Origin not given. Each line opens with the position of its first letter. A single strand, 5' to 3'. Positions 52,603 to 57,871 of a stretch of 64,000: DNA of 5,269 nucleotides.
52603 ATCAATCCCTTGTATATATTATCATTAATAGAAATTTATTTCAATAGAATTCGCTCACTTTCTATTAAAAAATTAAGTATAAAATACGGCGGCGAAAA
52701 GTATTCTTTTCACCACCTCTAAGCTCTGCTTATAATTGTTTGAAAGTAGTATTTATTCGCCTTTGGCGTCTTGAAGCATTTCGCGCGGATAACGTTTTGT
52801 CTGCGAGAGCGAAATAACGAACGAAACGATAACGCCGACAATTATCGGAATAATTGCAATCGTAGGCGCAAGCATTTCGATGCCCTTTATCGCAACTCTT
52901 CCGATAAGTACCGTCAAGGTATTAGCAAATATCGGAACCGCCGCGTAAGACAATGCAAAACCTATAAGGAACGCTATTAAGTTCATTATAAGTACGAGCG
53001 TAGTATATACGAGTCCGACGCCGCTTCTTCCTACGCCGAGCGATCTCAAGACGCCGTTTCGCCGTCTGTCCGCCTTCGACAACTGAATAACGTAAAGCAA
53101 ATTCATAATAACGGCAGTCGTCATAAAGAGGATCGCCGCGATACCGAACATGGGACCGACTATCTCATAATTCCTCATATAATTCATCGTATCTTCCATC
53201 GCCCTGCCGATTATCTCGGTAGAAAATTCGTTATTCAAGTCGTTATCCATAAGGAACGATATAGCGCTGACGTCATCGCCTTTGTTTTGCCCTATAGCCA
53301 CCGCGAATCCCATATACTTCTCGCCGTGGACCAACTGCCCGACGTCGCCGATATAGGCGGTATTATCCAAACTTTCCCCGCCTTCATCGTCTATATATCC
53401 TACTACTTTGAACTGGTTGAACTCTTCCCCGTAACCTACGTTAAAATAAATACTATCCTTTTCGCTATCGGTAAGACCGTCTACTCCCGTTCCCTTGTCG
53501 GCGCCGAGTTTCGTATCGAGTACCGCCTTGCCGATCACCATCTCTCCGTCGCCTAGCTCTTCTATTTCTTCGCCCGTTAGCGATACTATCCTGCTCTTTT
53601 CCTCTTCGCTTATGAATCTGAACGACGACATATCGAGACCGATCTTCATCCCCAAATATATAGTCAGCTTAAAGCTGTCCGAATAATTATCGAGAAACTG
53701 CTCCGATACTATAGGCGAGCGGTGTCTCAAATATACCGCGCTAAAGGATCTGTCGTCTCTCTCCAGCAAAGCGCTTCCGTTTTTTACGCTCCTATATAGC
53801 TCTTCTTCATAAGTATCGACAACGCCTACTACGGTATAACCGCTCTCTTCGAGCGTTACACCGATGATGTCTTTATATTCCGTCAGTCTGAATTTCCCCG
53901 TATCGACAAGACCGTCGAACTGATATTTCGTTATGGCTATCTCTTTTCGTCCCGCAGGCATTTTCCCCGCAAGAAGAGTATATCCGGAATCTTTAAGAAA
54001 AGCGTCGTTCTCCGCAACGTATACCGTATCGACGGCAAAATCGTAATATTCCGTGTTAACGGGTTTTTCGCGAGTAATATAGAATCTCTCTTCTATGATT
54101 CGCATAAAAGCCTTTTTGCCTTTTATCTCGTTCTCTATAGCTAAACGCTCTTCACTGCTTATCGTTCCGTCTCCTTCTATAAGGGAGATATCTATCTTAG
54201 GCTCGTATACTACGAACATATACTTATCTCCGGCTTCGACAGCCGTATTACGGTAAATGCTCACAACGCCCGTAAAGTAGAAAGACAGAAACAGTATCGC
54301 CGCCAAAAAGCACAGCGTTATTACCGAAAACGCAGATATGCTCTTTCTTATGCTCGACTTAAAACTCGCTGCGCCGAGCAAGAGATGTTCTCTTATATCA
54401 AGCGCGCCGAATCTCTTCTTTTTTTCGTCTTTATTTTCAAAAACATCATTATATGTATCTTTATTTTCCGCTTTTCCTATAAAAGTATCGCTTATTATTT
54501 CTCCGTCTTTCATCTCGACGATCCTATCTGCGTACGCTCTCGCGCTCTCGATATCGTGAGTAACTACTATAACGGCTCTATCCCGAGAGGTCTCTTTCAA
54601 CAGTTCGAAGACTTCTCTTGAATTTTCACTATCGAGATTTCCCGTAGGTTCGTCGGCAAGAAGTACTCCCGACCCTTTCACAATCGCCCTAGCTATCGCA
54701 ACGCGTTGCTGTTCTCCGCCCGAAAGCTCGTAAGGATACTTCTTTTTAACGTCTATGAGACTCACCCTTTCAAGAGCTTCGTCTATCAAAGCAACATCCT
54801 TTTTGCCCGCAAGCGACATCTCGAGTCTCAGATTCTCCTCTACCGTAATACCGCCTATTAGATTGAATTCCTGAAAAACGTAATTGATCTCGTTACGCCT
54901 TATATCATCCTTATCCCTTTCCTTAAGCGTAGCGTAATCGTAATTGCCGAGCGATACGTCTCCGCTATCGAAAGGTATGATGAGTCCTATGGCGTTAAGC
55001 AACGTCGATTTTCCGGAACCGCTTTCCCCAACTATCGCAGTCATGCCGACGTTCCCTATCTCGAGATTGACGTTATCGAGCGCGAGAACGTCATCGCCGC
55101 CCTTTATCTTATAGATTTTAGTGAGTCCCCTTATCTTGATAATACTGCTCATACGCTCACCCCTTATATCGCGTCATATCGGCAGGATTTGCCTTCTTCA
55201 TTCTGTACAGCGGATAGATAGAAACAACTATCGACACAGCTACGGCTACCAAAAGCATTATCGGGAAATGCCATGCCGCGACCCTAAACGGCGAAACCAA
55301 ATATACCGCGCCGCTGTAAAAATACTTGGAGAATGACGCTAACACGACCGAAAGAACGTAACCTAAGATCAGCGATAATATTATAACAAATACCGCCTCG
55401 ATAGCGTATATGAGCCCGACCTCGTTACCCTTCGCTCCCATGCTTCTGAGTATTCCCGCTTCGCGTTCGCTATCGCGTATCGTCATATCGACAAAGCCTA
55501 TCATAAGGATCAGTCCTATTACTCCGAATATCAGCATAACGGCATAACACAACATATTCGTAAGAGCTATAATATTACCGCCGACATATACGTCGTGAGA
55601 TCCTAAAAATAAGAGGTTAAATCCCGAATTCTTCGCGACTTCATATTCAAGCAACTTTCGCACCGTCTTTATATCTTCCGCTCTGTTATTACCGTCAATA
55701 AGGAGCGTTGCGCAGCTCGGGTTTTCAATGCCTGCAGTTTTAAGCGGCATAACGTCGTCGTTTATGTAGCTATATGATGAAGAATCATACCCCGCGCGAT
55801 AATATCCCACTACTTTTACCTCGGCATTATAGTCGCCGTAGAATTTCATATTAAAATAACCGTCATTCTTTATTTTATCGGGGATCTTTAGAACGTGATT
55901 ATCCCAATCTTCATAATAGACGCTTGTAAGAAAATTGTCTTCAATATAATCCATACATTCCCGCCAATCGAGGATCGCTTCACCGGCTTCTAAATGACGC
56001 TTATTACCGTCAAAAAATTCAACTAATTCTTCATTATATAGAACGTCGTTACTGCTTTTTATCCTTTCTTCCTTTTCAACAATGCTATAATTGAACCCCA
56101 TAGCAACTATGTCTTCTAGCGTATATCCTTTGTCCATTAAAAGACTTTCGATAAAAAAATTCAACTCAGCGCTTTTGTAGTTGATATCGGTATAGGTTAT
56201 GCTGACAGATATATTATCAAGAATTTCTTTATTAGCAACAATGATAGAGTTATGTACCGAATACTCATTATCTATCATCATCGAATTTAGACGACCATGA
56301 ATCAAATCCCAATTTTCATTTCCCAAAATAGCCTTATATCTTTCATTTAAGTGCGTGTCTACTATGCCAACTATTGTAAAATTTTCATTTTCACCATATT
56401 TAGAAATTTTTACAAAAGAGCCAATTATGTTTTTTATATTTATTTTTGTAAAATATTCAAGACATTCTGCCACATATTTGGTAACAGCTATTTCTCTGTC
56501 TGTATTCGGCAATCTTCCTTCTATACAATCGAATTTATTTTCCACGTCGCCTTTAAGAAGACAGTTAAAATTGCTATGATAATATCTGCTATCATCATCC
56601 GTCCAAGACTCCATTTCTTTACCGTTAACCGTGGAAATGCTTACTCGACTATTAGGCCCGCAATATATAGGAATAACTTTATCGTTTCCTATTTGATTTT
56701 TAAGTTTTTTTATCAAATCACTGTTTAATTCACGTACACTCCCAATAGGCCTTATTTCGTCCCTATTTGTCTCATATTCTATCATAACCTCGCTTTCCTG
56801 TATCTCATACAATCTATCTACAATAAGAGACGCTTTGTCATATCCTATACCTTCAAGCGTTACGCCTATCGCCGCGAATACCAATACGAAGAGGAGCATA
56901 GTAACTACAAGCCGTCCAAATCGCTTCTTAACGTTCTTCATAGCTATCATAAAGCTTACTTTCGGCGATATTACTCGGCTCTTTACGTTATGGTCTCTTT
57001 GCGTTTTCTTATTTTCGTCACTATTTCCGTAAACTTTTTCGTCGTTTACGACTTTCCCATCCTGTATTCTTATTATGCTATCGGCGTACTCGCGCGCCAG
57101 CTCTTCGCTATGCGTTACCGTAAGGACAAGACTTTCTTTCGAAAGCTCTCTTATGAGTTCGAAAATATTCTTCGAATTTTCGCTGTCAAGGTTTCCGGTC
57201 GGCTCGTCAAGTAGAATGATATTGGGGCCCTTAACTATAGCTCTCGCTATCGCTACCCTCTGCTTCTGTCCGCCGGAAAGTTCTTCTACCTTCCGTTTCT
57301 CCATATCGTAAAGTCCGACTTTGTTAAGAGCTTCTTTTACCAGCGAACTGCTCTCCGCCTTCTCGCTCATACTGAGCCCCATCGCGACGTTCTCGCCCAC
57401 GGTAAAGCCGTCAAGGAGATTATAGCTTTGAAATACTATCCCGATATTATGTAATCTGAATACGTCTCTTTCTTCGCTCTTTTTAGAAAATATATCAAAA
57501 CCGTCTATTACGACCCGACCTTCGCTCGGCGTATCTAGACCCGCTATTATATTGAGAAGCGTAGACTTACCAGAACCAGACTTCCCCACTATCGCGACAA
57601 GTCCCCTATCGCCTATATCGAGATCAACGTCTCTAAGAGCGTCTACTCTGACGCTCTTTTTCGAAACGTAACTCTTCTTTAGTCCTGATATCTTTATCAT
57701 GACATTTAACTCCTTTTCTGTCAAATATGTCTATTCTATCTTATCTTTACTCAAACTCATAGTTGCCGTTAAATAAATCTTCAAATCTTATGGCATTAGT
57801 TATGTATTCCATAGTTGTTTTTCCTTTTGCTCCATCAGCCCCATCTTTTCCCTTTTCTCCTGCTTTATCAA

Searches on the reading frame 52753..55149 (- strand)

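Call 73: search_protein_families(library=pfam, proteins=[window:52753-55149:-], max_evalue=0.00001)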
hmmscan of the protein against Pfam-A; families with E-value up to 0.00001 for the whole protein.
window:52753-55149:- (798 aa): 5 families
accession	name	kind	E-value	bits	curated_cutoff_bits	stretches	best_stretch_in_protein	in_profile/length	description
PF00005.33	ABC_tran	-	2.6e-30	106.2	25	1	24-169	1-136/137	ABC transporter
PF13304.12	AAA_21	-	4.1e-11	43.9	27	0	36-133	1-108/304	AAA domain, putative AbiEii toxin, Type IV TA system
PF02463.25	SMC_N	-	3.6e-10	40.1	40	1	35-213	25-211/220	RecF/RecN/SMC N terminal domain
PF13555.12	AAA_29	-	3.7e-06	27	27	0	25-56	13-44/61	P-loop containing region of AAA domain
PF13476.12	AAA_23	-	5.6e-06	27.6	27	0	25-177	11-117/201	AAA domain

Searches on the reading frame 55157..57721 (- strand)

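Call 73: search_protein_families(library=pfam, proteins=[window:55157-57721:-], max_evalue=0.00001)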
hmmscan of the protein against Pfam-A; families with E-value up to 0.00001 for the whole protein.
window:55157-57721:- (854 aa): 4 families
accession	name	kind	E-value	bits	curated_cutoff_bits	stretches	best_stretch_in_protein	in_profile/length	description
PF00005.33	ABC_tran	-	3.8e-36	125.2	25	1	29-175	1-136/137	ABC transporter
PF02687.27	FtsX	-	1.9e-15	57.4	25.5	1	727-846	2-120/120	FtsX-like permease C-terminal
PF02463.25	SMC_N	-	1.4e-09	38.1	40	1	38-220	23-212/220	RecF/RecN/SMC N terminal domain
PF13304.12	AAA_21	-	4.5e-07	30.7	27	0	41-80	1-43/304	AAA domain, putative AbiEii toxin, Type IV TA system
